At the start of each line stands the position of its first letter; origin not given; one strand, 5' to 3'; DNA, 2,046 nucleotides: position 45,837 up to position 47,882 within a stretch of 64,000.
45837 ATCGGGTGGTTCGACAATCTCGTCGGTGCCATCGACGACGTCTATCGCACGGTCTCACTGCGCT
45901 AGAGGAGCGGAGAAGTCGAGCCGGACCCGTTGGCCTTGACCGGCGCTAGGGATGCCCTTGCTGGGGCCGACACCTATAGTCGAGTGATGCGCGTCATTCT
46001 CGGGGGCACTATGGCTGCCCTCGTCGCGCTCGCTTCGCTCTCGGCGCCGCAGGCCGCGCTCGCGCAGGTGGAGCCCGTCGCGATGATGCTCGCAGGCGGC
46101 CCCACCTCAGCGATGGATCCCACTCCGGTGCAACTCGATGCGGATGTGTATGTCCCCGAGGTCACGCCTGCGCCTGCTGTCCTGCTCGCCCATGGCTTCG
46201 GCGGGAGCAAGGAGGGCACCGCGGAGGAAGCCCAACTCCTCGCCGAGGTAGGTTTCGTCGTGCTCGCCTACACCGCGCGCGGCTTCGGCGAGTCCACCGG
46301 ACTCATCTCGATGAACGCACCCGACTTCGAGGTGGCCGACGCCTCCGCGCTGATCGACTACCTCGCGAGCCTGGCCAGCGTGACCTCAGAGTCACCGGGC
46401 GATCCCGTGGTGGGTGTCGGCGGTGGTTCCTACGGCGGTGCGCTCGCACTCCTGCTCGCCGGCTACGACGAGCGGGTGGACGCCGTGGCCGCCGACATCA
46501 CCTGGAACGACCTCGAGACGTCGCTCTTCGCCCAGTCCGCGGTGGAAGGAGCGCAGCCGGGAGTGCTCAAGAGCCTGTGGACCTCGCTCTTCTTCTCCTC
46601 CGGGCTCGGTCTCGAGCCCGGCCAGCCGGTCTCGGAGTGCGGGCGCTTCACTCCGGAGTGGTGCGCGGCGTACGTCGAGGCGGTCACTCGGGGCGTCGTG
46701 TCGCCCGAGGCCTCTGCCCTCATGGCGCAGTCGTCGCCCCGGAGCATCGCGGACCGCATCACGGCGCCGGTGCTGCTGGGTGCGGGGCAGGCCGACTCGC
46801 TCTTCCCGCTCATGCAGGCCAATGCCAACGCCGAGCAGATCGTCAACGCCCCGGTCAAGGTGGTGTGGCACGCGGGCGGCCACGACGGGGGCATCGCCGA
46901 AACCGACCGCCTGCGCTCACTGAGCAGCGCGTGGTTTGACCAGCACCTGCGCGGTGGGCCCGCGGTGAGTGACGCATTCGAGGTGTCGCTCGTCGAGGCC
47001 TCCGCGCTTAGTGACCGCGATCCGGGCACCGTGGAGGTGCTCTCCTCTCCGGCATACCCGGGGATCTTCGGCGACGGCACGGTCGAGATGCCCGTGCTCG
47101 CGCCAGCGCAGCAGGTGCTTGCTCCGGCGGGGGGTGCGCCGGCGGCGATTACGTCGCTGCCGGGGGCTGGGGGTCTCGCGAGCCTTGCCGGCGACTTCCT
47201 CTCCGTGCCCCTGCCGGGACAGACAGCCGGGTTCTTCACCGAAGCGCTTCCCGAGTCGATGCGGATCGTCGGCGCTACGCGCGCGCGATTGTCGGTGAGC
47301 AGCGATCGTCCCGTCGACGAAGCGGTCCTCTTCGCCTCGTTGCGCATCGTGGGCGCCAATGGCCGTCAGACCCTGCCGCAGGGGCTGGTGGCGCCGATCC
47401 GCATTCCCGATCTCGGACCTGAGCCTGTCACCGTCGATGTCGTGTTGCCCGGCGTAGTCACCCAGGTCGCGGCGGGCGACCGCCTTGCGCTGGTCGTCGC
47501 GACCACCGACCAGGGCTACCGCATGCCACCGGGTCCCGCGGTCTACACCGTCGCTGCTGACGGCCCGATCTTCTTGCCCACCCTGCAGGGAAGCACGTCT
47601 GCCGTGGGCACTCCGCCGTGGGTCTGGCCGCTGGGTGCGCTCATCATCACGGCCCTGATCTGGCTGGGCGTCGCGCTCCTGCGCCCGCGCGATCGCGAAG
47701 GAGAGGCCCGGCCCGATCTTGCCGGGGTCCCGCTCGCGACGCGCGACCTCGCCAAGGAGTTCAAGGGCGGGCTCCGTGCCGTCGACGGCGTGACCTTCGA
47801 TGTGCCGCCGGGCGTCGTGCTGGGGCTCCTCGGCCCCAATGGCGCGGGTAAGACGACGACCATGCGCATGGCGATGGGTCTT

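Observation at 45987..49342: Exported CocE/NonD-type serine hydrolase fused through one TM helix to an ABC ATPase, with an ABC-2 permease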

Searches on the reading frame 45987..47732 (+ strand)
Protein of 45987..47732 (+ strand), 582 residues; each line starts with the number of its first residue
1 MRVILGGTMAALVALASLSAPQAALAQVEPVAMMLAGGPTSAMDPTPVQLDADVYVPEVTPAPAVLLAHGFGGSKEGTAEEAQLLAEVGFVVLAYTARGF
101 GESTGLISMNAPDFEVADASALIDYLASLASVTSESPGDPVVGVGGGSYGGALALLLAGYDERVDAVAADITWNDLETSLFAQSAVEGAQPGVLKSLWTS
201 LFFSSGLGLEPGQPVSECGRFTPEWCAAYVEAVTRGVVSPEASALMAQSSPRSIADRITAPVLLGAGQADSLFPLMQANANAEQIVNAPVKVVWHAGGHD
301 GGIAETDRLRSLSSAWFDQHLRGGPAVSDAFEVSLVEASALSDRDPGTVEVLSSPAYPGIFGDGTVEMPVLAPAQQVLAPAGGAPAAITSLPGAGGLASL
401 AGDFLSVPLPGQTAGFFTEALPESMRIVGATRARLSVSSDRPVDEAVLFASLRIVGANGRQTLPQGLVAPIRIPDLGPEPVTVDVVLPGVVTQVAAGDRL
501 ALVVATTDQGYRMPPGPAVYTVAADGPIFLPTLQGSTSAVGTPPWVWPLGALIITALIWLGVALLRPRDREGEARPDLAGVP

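Call 9: search_solved_structures(query=window:45987-47732:+, max_evalue=1, show_alignments=2)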
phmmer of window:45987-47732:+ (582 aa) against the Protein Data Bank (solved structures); distinct sequences matched with E-value up to 1: 75 (the best 60 are shown).
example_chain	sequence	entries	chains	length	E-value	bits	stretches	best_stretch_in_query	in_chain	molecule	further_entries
8yzo_A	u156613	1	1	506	2.3e-14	56.1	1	81-528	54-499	Lipase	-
8yzn_A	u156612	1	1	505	3.3e-14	55.6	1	81-528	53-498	Lipase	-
9pjb_A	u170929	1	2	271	7.2e-13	51.2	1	61-167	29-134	MHETase MHT043-5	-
8b4u_A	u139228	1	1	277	4.4e-12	48.6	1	61-167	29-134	Alpha/beta hydrolase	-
2hdw_A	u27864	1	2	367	1.2e-09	40.6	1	48-172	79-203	Hypothetical protein PA2218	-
5xb6_A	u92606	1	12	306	8.9e-09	37.7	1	43-149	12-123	Uncharacterized protein YcjY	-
7qjm_A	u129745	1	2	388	3.7e-08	35.6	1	49-169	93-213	alpha/beta-hydrolase (202)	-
7p0y_A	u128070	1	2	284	1.4e-06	30.4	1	48-312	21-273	Monoacylglycerol lipase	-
6eic_C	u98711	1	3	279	1.6e-06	30.2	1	48-312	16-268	Mycobacterium Tuberculosis Monoglyceride Lipase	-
7ozm_A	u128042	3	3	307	2e-06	29.9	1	48-312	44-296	Monoacylglycerol lipase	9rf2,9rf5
9rhw_A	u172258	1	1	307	2.2e-06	29.8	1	48-312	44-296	Monoacylglycerol lipase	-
7qjn_A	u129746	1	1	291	7.8e-06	27.9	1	46-169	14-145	Dienelactone hydrolase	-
9w30_A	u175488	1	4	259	6.8e-05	24.8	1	62-167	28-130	Alpha/beta superfamily hydrolase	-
2r8b_A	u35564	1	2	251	0.00027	22.9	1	254-315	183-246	Uncharacterized protein Atu2452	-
3pe6_A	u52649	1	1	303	0.00039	22.3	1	54-159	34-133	Monoglyceride lipase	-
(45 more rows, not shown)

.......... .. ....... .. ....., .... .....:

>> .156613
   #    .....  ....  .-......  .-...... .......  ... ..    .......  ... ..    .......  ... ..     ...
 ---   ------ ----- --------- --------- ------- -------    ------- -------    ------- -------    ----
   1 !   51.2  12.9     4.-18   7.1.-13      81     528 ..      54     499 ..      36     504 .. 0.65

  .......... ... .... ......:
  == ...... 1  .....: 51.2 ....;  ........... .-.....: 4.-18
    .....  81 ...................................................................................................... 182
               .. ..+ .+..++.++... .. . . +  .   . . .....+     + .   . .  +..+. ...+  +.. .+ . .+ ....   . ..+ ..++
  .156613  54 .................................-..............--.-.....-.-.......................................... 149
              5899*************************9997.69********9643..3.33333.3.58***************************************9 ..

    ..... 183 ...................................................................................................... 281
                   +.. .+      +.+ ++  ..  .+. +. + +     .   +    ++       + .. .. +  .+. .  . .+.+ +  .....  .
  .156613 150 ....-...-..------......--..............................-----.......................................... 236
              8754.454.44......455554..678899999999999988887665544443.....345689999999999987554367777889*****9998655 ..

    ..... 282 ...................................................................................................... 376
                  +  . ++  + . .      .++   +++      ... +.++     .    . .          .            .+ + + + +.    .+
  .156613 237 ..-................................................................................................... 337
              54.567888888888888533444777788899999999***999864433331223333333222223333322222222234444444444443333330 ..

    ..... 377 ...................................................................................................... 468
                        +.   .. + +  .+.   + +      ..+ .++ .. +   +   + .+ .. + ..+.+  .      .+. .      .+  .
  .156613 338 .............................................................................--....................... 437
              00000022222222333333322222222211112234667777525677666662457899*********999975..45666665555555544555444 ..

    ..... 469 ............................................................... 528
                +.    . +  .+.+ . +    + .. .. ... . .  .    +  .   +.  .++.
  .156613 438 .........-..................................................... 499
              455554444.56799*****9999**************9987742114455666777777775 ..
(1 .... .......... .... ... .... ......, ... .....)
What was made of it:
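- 46428..46430 (+): Ser148, catalytic nucleophile (G-G-S-Y-G elbow). It aligns with the GxSxG motif of PaL (call 9).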

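Call 18: search_protein_representatives(protein=window:45987-47732:+)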
Query: 582 residues. Proteins with E-value up to 0.001 (for the whole library): 3595; up to 1e-10: 1295; up to 1e-30: 342. The best 150 are listed.
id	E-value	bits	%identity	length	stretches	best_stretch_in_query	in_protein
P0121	8.7e-189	645.2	55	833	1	9-582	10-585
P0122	2.4e-155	534.8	50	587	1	17-582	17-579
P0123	1.2e-123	430.2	55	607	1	10-403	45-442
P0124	3.4e-116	405.5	43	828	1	48-576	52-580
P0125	5.3e-113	395.0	43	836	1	9-563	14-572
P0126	1.7e-112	393.3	48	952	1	36-582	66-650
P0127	1.5e-110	386.9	49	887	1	11-582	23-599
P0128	1.1e-107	377.4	50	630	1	42-570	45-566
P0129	1.1e-106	374.1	51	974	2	208-566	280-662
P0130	1.2e-103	364.2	43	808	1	4-570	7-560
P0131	1.2e-102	360.8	52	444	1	164-550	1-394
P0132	6.1e-102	358.5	41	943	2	211-574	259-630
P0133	2.1e-101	356.7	48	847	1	43-563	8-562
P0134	5.0e-100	352.2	44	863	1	8-582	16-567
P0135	5.3e-100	352.1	45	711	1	10-582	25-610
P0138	1.3e-95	337.6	40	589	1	46-568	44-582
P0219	2.4e-58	214.6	37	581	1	2-569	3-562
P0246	8.1e-51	189.7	35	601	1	12-527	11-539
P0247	8.2e-51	189.7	35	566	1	8-526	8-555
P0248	4.5e-50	187.2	36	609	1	3-546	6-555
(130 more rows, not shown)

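Call 37: find_encoding_contigs(protein=P0122, flank=4000, max_places=3)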
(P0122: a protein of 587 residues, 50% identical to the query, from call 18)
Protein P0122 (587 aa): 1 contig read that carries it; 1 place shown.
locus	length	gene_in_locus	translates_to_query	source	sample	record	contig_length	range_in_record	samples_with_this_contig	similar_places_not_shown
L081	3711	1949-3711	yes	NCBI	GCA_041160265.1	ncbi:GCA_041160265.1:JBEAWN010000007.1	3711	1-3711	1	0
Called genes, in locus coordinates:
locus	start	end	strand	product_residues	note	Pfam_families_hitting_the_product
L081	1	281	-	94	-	PF00440:TetR_N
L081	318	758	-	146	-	PF00583:Acetyltransf_1, PF13673:Acetyltransf_10, PF13508:Acetyltransf_7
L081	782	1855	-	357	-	PF00724:Oxidored_FMN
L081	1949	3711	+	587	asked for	PF05448:AXE1 (faint), PF01738:DLH (weak), PF02129:Peptidase_S15, PF12146:Hydrolase_4, PF20434:BD-FAE (weak), PF00561:Abhydrolase_1, PF12697:Abhydrolase_6, PF08530:PepX_C (weak), +1 more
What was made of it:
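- Tried and rejected: cut at a contig end (P0122; call 37);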

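Call 39: find_encoding_contigs(protein=P0219, flank=5000, max_places=3)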
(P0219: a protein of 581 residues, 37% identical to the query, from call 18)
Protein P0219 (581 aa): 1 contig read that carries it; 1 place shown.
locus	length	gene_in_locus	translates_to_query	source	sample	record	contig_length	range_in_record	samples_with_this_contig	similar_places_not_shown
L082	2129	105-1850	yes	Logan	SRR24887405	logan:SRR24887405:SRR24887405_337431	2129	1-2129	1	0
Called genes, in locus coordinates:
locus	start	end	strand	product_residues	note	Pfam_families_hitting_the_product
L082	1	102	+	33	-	?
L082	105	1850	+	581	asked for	PF01738:DLH (faint), PF02129:Peptidase_S15, PF05448:AXE1 (weak), PF00326:Peptidase_S9 (faint), PF00561:Abhydrolase_1, PF12146:Hydrolase_4, PF08530:PepX_C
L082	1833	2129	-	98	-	?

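Call 40: find_encoding_contigs(protein=P0138, flank=5000, max_places=3)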
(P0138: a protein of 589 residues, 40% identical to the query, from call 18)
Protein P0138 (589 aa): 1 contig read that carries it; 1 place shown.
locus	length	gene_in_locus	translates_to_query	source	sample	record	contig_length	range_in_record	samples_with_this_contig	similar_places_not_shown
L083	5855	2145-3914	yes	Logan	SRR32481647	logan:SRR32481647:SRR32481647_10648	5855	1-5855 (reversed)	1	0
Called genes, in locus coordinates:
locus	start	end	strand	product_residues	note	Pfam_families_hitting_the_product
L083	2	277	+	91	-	?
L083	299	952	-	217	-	PF01040:UbiA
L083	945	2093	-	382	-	PF03712:Cu2_monoox_C (weak)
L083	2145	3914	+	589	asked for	PF12740:PETase (faint), PF01738:DLH (faint), PF02129:Peptidase_S15, PF20434:BD-FAE (faint), PF00561:Abhydrolase_1, PF12146:Hydrolase_4, PF12697:Abhydrolase_6 (weak), PF08530:PepX_C, +1 more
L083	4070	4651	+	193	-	PF00005:ABC_tran, PF13304:AAA_21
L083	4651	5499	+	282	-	PF10920:DUF2705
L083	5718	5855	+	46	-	?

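Call 41: find_encoding_contigs(protein=P0247, flank=5000, max_places=3)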
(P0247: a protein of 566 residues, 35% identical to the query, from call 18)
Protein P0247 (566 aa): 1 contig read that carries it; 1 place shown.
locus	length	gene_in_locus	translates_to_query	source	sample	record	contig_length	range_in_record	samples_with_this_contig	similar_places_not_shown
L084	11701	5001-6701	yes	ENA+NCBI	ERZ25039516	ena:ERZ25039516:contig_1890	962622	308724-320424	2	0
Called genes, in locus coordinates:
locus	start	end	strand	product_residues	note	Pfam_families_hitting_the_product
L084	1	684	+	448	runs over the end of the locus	PF00909:Ammonium_transp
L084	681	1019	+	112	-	PF00543:P-II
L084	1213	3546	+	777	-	PF08335:GlnD_UR_UTase, PF01842:ACT (weak), PF22754:bHLH-TF_ACT-like_plant (faint), PF01842:ACT (weak)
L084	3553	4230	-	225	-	PF01904:DUF72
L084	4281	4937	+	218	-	PF12146:Hydrolase_4 (faint), PF20408:Abhydrolase_11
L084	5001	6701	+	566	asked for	PF02129:Peptidase_S15, PF05448:AXE1 (faint), PF00561:Abhydrolase_1 (weak), PF12146:Hydrolase_4 (weak), PF00326:Peptidase_S9 (weak), PF08530:PepX_C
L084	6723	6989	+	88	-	PF27609:Rv1322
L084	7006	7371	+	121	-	PF12728:HTH_17 (weak)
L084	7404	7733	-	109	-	-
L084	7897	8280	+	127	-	PF02036:SCP2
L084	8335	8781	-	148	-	PF13622:4HBT_3 (weak), PF03061:4HBT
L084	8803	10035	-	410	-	PF02812:ELFV_dehydrog_N, PF00208:ELFV_dehydrog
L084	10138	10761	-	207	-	PF14681:UPRTase, PF00156:Pribosyltran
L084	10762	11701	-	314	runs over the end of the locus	PF02653:BPD_transp_2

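Call 44: find_encoding_contigs(protein=P0248, flank=5000, max_places=3)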
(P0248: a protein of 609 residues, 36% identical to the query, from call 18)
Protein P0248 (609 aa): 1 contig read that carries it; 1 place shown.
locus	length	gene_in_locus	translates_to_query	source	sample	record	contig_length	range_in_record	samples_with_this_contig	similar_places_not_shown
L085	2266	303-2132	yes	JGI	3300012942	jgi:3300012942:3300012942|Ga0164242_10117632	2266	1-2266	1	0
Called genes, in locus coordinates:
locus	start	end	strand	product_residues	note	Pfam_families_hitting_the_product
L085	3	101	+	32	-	?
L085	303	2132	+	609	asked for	PF01738:DLH (faint), PF02129:Peptidase_S15, PF12740:PETase (faint), PF00561:Abhydrolase_1, PF12146:Hydrolase_4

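Call 45: find_encoding_contigs(protein=P0246, flank=5000, max_places=3)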
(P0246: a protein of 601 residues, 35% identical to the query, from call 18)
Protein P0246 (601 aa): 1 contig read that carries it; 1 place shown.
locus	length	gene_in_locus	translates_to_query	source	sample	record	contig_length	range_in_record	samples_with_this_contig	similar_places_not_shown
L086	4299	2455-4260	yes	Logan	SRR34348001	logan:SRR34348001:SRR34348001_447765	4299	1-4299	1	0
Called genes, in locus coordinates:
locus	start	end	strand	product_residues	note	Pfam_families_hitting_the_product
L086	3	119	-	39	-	?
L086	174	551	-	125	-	PF13911:AhpC-TSA_2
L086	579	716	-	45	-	-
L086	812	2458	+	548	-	PF00512:HisKA, PF02518:HATPase_c, PF13581:HATPase_c_2 (weak)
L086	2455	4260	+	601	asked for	PF01738:DLH (faint), PF02129:Peptidase_S15, PF00561:Abhydrolase_1, PF12146:Hydrolase_4, PF00326:Peptidase_S9, PF08530:PepX_C (weak)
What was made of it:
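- Tried and rejected: The contexts of P0219, P0246 and P0248 were too short to show whether ABC genes follow (calls 39, 44, 45).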

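Call 53: search_protein_families(library=ncbifam, proteins=[window:46065-47621:+], max_evalue=0.01)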
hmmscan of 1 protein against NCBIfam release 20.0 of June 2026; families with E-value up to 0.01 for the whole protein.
window:46065-47621:+ (519 aa): 9 families
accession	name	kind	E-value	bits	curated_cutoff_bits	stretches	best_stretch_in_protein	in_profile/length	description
TIGR00976.1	CocE_NonD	subfamily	2.8e-14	53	66.3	2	22-150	7-134/550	CocE/NonD family hydrolase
NF047920.1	lactonase_UilS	equivalog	2.4e-13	50.4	400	1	33-152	21-136/285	UilS family quorum-quenching N-acyl-homoserine lactonase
TIGR03611.1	RutD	equivalog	8.4e-07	28.6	238.5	0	28-84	5-60/258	pyrimidine utilization protein D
NF051488.1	bifunc_PcaDC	exception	1.4e-05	24.4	390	1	34-270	10-230/375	bifunctional 3-oxoadipate enol-lactonase/4-carboxymuconolactone decarboxylase PcaDC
NF003780.0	PRK05371.1-1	subfamily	0.00012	20.6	642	0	388-492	456-566/594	Xaa-Pro dipeptidyl-peptidase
TIGR03100.1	hydr1_PEP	hypoth_equivalog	0.0032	16.8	168.45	1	47-151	41-137/274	hydrolase 1, exosortase A system-associated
NF004514.1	PRK05855.1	equivalog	0.004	15.8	455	1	35-91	21-74/578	SDR family oxidoreductase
NF051487.1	bifunc_PcaCD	exception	0.0049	16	430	0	34-101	170-236/413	bifunctional 4-carboxymuconolactone decarboxylase/3-oxoadipate enol-lactonase PcaCD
TIGR02427.1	protocat_pcaD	equivalog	0.0054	16.1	255.85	0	56-273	33-232/251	3-oxoadipate enol-lactonase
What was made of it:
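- On Peptidase_S15 / CocE-NonD alpha/beta hydrolases: 53 bits against a cut-off of 66.3 (call 53).
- Closest known: CocE cocaine esterase and PaL lipase. Different: This protein scores below NCBIfam's CocE_NonD cut-off (53 against 66.3 bits; call 53).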

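Call 64: search_dna_similar(query=window:45987-47732:+, collection=plasmids, mode=protein, max_evalue=1e-10, max_rows=25)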
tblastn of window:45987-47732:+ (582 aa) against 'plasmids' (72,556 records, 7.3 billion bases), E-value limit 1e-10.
Records with a match: 6; places in all: 6; records where one place covers at least 80% of the query: 2.
Best place of each record, by identity: <60% 6.
By first word of the organism name: Streptomyces 2; Tsukamurella 1; Nonomuraea 1; Haloterrigena 1; Mycobacterium 1.
By predicted mobility (MOB-suite, as given by PLSDB): non-mobilizable 4; mobilizable 2.
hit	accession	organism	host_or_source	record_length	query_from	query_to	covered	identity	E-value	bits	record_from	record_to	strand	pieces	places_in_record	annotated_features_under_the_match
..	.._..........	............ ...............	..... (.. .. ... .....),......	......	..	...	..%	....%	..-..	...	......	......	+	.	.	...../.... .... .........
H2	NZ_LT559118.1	Nonomuraea gerenzanensis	-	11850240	44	558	88%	39.0%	8e-76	270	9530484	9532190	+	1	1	none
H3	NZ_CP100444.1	Streptomyces rimosus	pure culture,OTC cluster deletion ...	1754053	48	511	80%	32.0%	9e-25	117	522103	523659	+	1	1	record has no annotation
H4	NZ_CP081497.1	Streptomyces sp. BHT-5-2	whole organism,plant soil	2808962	48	322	47%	36.2%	8e-23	111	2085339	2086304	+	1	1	none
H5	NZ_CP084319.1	Haloterrigena alkaliphila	Salt lake,Salt lake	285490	48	323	47%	33.8%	6e-18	96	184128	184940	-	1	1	CocE/NonD family hydrolase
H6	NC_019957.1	Mycobacterium sp. JS623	-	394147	85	332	43%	32.8%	3e-14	84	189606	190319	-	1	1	CocE/NonD family hydrolase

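Call 65: get_annotated_region(hit=H1, flank=7000)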
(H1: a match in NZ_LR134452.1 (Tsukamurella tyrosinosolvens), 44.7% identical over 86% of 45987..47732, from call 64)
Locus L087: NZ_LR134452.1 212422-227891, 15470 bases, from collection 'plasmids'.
description: Tsukamurella tyrosinosolvens strain NCTC13231 plasmid 10, complete sequence
organism: Tsukamurella tyrosinosolvens (NCBI taxid 57704)
taxonomy: Bacteria; Actinomycetota; Actinomycetes; Mycobacteriales; Tsukamurellaceae; Tsukamurella; Tsukamurella tyrosinosolvens
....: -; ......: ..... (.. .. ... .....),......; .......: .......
typing (MOB-suite, as given by PLSDB): non-mobilizable
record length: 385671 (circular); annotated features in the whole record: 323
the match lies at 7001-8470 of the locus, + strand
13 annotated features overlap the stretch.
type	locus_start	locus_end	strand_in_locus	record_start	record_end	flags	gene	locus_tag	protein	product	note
CDS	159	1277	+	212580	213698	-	-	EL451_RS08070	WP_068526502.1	LLM class flavin-dependent oxidoreductase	-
CDS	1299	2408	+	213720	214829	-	sfnG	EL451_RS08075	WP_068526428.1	dimethylsulfone monooxygenase SfnG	GO:0006790 - sulfur compound metabolic process [Evidence IEA]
CDS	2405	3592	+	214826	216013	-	-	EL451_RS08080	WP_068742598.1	SfnB family sulfur acquisition oxidoreductase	GO:0006790 - sulfur compound metabolic process [Evidence IEA]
CDS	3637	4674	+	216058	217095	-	-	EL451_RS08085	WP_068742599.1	Atu2307/SP_0267 family LLM class monooxygenase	-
CDS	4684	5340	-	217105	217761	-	-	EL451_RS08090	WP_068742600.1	maleylpyruvate isomerase family mycothiol-dependent enzyme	-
CDS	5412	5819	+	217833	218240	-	-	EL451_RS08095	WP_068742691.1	MarR family transcriptional regulator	GO:0006355 - regulation of DNA-templated transcription [Evidence IEA]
CDS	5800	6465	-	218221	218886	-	-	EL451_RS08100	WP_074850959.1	SPFH domain-containing protein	-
CDS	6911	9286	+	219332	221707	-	-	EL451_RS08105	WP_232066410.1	alpha/beta fold hydrolase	-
CDS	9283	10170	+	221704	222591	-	-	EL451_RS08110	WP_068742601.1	ABC transporter permease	-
CDS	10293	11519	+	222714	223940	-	-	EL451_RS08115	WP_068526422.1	Fic family protein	-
CDS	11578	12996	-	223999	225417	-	-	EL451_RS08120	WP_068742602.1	aldehyde dehydrogenase family protein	-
CDS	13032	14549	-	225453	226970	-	-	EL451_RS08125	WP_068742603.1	GMC family oxidoreductase N-terminal domain-containing protein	-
CDS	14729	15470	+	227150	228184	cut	-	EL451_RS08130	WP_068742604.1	helix-turn-helix domain-containing protein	GO:0006355 - regulation of DNA-templated transcription [Evidence IEA]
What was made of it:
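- A PGAP-annotated replicon of the Tsukamurella tyrosinosolvens NCTC13231 assembly has the same pair, with a 4-nt overlap (call 65).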
